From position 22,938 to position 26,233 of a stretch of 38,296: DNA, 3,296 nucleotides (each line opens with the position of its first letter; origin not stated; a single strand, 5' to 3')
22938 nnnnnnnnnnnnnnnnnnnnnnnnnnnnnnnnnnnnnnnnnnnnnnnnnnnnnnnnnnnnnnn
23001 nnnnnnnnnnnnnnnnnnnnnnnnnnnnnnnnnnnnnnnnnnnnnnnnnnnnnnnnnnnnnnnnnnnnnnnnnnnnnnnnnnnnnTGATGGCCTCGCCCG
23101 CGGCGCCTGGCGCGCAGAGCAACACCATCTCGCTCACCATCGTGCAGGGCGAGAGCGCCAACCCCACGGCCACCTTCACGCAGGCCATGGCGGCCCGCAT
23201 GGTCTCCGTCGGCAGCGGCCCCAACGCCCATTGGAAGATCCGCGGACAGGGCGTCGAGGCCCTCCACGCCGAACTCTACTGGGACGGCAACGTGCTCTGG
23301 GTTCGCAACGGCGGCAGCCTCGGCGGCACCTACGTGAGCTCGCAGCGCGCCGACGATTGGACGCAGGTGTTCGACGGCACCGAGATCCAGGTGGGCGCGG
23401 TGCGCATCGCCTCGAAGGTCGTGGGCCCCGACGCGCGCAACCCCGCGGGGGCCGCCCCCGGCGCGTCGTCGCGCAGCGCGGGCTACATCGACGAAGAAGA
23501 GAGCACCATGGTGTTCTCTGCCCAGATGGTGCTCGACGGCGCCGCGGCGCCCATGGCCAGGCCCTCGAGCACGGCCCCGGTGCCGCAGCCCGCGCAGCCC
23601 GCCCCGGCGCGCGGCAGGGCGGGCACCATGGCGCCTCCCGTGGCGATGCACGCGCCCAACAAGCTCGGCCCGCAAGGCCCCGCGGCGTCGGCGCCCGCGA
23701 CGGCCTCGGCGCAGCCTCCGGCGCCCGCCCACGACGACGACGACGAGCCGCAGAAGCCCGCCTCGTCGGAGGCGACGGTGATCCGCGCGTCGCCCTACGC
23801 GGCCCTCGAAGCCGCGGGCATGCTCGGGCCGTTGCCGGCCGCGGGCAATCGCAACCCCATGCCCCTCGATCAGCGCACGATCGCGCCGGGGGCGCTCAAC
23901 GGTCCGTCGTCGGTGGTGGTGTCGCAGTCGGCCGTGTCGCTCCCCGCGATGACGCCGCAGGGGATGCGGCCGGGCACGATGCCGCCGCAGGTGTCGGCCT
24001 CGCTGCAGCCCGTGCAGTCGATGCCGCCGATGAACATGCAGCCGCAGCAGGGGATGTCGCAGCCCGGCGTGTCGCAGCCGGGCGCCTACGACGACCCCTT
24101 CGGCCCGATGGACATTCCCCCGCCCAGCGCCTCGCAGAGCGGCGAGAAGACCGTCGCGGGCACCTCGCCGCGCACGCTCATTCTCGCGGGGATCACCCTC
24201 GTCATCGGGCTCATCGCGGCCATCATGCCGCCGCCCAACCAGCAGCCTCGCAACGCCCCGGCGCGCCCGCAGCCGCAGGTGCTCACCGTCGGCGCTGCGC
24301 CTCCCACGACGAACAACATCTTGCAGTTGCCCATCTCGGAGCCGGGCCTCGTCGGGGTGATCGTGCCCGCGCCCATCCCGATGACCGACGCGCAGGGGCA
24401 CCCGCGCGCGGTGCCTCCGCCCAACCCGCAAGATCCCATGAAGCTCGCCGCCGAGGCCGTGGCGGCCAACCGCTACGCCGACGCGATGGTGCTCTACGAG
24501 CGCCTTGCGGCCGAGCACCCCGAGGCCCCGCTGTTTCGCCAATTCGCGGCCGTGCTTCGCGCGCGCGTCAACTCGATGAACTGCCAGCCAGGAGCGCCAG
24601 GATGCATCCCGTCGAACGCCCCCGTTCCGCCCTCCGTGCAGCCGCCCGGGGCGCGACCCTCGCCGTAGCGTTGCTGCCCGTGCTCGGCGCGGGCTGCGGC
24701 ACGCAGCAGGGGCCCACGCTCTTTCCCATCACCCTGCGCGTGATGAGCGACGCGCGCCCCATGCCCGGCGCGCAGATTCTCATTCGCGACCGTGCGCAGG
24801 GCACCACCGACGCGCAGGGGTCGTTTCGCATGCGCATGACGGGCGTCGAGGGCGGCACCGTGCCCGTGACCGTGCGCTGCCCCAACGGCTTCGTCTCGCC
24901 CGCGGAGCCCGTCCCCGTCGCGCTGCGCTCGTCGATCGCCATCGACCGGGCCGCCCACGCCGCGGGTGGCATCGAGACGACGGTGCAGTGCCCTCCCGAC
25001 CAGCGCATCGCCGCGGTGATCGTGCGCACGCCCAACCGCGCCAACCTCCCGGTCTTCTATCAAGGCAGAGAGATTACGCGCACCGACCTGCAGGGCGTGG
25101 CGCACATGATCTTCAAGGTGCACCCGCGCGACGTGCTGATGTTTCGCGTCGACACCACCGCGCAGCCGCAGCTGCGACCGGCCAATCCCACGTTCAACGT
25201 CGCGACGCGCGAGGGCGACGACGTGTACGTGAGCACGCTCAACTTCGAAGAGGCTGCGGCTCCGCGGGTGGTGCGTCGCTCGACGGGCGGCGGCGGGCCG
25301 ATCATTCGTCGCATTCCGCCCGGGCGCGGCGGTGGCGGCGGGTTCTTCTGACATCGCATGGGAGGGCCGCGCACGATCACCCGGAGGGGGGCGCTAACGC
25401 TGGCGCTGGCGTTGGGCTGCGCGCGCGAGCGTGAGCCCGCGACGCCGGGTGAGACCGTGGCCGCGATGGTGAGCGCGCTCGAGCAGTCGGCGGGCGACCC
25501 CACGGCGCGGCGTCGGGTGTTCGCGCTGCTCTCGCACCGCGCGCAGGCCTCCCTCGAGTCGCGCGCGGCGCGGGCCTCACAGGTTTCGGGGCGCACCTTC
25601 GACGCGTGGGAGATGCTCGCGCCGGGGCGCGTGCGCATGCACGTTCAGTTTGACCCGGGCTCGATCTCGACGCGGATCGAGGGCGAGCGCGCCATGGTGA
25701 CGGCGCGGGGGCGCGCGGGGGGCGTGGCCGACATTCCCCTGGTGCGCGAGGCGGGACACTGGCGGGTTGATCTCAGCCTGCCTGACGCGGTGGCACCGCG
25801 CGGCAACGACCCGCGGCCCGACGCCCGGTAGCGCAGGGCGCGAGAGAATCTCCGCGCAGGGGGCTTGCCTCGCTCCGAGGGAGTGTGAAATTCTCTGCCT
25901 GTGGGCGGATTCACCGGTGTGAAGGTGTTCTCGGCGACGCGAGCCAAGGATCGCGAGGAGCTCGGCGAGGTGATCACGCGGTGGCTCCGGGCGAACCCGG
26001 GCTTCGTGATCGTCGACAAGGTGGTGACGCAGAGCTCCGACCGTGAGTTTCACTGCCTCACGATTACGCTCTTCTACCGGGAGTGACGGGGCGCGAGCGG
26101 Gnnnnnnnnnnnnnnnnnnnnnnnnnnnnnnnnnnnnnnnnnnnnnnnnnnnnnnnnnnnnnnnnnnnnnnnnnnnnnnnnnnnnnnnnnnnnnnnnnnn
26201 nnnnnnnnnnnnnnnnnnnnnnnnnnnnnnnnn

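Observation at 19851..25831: Add-on module with a second secretion ATPase flanked by two FHA-TM-TPR proteins and lipoproteins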

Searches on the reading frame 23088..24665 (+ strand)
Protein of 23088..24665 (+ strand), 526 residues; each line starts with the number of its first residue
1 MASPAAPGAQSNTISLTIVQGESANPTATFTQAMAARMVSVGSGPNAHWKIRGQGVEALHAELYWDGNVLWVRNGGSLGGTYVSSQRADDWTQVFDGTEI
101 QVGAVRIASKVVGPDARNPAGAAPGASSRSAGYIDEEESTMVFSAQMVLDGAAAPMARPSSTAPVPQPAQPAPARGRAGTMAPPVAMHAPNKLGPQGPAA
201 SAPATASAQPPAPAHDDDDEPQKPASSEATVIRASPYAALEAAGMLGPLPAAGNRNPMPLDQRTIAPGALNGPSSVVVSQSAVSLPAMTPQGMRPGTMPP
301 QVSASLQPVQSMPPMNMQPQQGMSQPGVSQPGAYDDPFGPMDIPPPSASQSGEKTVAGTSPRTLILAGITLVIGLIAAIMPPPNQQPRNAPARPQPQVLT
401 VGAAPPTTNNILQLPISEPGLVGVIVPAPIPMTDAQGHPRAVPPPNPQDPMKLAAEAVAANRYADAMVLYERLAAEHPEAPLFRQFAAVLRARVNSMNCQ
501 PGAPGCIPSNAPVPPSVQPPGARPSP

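Call 7: search_protein_families(library=pfam, max_evalue=0.1, proteins=[window:23088-24665:+])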
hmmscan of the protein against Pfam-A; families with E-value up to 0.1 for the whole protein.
window:23088-24665:+ (526 aa): 3 families
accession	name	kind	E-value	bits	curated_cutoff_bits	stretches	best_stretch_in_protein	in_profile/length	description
PF00498.31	FHA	-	4.9e-08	33.7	20.7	1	39-103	1-67/67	FHA domain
PF16697.10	Yop-YscD_cpl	-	0.02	15.6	33.2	1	36-107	16-88/94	Inner membrane component of T3SS, cytoplasmic domain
PF13428.12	TPR_14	-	0.041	15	23.5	1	453-488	7-42/44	Tetratricopeptide repeat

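Call 11: search_protein_families(library=ncbifam, max_evalue=0.01, proteins=[window:23088-24665:+])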
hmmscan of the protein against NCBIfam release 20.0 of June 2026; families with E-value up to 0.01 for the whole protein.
window:23088-24665:+ (526 aa): 4 families
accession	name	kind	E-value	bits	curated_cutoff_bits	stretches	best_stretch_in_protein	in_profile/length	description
TIGR03354.1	VI_FHA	hypoth_equivalog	1.9e-07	31.2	120.25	1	14-231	1-232/420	type VI secretion system-associated FHA domain protein TagH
NF049868.1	FhaB_Rv0019c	equivalog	5.8e-06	26.4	125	1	8-105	61-154/158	FHA domain-containing protein FhaB/FipA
NF041660.2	oxygluDhInhib_OdhI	equivalog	3.1e-05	23.9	200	1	28-107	47-125/130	oxoglutarate dehydrogenase inhibitor Odhl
NF033760.1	gliding_GltG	equivalog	0.00026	19.7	650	1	35-202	22-190/650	adventurous gliding motility protein GltG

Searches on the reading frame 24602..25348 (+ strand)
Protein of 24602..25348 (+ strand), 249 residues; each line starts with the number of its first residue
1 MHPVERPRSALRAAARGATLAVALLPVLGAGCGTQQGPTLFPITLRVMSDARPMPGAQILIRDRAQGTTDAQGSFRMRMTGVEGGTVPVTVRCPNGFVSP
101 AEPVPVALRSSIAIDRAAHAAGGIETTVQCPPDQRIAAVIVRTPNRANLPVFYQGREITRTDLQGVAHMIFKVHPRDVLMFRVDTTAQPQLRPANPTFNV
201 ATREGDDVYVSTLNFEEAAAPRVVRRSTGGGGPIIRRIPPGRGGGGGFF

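Call 7: search_protein_families(library=pfam, max_evalue=0.1, proteins=[window:24602-25348:+])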
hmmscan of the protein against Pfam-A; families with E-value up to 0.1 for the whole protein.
window:24602-25348:+ (249 aa): 4 families
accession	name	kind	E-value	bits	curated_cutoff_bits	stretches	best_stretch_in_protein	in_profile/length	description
PF13620.12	CarboxypepD_reg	-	0.00023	21.9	32.3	1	49-95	9-58/82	Carboxypeptidase regulatory-like domain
PF02369.22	Big_1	-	0.026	15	34.9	1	65-96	52-83/93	Bacterial Ig-like domain (group 1)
PF13715.12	CarbopepD_reg_2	-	0.037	14.5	32.2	1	51-92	11-51/88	CarboxypepD_reg-like domain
PF11974.14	bMG3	-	0.093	13.1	34.9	0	43-79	17-58/103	Bacterial alpha-2-macroglobulin MG3 domain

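Call 11: search_protein_families(library=ncbifam, max_evalue=0.01, proteins=[window:24602-25348:+])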
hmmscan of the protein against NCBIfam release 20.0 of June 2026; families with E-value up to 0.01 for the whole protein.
window:24602-25348:+ (249 aa): 0 families

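Call 55: search_solved_structures(query=A1, max_evalue=10)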
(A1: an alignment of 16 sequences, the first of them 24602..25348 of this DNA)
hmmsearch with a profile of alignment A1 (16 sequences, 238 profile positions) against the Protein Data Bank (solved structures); distinct sequences matched with E-value up to 10: 4.
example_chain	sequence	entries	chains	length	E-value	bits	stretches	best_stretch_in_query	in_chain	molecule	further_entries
8tcf_C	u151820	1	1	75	0.57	12.4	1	178-216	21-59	Minibinder B8_BP_dslf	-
4xgk_A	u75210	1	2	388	0.8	11.9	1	128-192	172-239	UDP-galactopyranose mutase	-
5eqf_A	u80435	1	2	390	0.81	11.9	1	128-192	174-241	UDP-galactopyranose mutase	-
5br7_A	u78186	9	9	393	0.82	11.9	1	128-192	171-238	UDP-galactopyranose mutase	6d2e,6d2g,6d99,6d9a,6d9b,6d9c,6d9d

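Call 75: find_homologous_proteins(query=window:24602-25348:+, max_evalue=0.00001)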
Query window:24602-25348:+ (249 aa): 65 proteins with E <= 0.00001 among 5517 candidates.
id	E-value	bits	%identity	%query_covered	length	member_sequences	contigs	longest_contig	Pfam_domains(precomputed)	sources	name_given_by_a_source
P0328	1.5e-153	528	96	100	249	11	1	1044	-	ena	-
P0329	3.0e-129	448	82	100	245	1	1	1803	-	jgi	jgi:hypothetical protein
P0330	7.6e-128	443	84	100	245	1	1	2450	-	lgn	-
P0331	3.0e-126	438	86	88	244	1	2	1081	-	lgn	-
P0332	7.3e-124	430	81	100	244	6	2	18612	-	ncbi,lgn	-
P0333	1.3e-123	430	81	100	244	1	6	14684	-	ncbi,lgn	-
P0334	2.8e-123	429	80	100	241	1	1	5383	-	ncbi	-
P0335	4.7e-109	382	78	88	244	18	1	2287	-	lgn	-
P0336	1.1e-108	381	74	100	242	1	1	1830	-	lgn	-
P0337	5.6e-106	372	73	97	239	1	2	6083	-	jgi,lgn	jgi:hypothetical protein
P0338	7.4e-105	368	75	88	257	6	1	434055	-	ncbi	ncbi:MAG: hypothetical protein U0324_12540 [Polyangiales bacterium]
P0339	2.4e-102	360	71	100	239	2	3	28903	-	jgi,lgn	jgi:hypothetical protein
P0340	1.3e-101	358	74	88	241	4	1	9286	-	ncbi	-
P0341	1.6e-101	357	69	100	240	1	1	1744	-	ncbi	-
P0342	9.6e-101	355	72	88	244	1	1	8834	-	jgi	jgi:hypothetical protein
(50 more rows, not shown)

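Call 83: predict_structure(alignment_id=A5)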
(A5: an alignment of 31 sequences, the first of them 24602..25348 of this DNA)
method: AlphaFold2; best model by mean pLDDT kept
length: 249 residues; sequences in the alignment: 31
mean_pLDDT: 81.4   pTM: 0.59
mean pLDDT of the five models: 81.4, 80.4, 80.3, 79.9, 78.8
residues with pLDDT >= 90: 144; 70-90: 34; 50-70: 43; < 50: 28
segments of 3 or more residues with pLDDT < 50: 1-13, 15-23
pLDDT, mean of each block of 10 residues (from residue 1): 44 48 49 70 94 96 96 95 93 96 92 61 79 93 94 97 96 94 94 94 88 86 68 60 53
secondary structure, 60 per line:
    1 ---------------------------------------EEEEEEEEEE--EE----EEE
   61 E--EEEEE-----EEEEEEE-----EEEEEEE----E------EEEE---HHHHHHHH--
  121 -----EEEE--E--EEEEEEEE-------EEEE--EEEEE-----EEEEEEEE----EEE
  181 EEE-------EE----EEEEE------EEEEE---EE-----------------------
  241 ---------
elements in order: E40-49 E58-61 E64-68 E74-80 E86-92 E104-107 H111-118 E126-129 E135-142 E150-153 E156-160 E166-173 E178-183 E197-201 E208-212

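Call 86: fold_search(model_id=the predicted structure, library=pdb)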
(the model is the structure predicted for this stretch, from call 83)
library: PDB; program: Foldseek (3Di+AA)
matches with E <= 10: 1156; with E <= 0.001: 23
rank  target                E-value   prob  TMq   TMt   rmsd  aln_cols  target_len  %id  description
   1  6fwv_B                9.5e-08  1.00  0.32  0.17   8.6       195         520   12  The Bacillus anthracis TIE protein (released 2018-08-08)
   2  6fwv_A                1.2e-07  1.00  0.30  0.17   8.3       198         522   11  The Bacillus anthracis TIE protein (released 2018-08-08)
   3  3phs                  1.3e-04  1.00  0.30  0.31   9.3       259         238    9  Crystal Structure of GBS52, the minor pilin in gram-positive pathogen Streptococcus agalactiae (released 2010-11-17)
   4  3kpt_A                1.5e-04  1.00  0.26  0.20  21.0       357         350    8  Crystal structure of BcpA, the major pilin subunit of Bacillus cereus (released 2009-11-24)
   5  3gld_A                1.7e-04  0.91  0.20  0.18  16.4       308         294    8  Crystal Structure of the Major Pilin from Streptococcus pyogenes E117A mutant (released 2009-06-02)
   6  5j4m_C                1.8e-04  1.00  0.26  0.25  11.0       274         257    9  Crystal structure of shaft pilin SpaA from Lactobacillus rhamnosus GG - E269A/D295N double mutant (released 2016-07-20)
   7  6fb3_A                2.0e-04  1.00  0.23  0.04  16.7       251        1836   11  Teneurin 2 Partial Extracellular Domain (released 2018-03-28)
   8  3gld_C                2.2e-04  0.89  0.21  0.19  14.4       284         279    8  Crystal Structure of the Major Pilin from Streptococcus pyogenes E117A mutant (released 2009-06-02)
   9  3b2m_C                2.2e-04  0.89  0.20  0.18  14.9       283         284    8  Crystal Structure of the Major Pilin from Streptococcus pyogenes (released 2007-12-18)
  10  3gle_A                2.4e-04  0.94  0.22  0.21  13.8       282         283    7  Crystal Structure of the Major Pilin from Streptococcus pyogenes N168A mutant (released 2009-06-02)
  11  3gle_B                2.7e-04  0.84  0.20  0.18  15.0       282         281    9  Crystal Structure of the Major Pilin from Streptococcus pyogenes N168A mutant (released 2009-06-02)
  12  5hts_B                3.8e-04  1.00  0.26  0.25  10.9       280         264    8  Crystal structure of shaft pilin spaA from Lactobacillus rhamnosus GG - D295N mutant (released 2016-07-20)
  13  3rkp_A                3.8e-04  1.00  0.25  0.19  15.1       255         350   10  Crystal structure of BcpA*(D312A), the major pilin subunit of Bacillus cereus (released 2012-05-30)
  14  3b2m_A                4.2e-04  0.87  0.21  0.19  16.2       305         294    8  Crystal Structure of the Major Pilin from Streptococcus pyogenes (released 2007-12-18)
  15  3gle_C                4.5e-04  0.77  0.20  0.18  16.3       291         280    8  Crystal Structure of the Major Pilin from Streptococcus pyogenes N168A mutant (released 2009-06-02)
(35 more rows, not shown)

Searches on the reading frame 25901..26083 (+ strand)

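Call 7: search_protein_families(library=pfam, max_evalue=0.1, proteins=[window:25901-26083:+])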
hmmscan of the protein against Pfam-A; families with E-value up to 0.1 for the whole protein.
window:25901-26083:+ (61 aa): 1 family
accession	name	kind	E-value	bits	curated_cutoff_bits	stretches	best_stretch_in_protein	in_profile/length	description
PF07533.21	BRK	-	0.053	13.7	23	1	25-39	29-43/44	BRK domain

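Call 11: search_protein_families(library=ncbifam, max_evalue=0.01, proteins=[window:25901-26083:+])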
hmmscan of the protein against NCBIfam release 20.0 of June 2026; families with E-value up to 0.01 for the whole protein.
window:25901-26083:+ (61 aa): 0 families
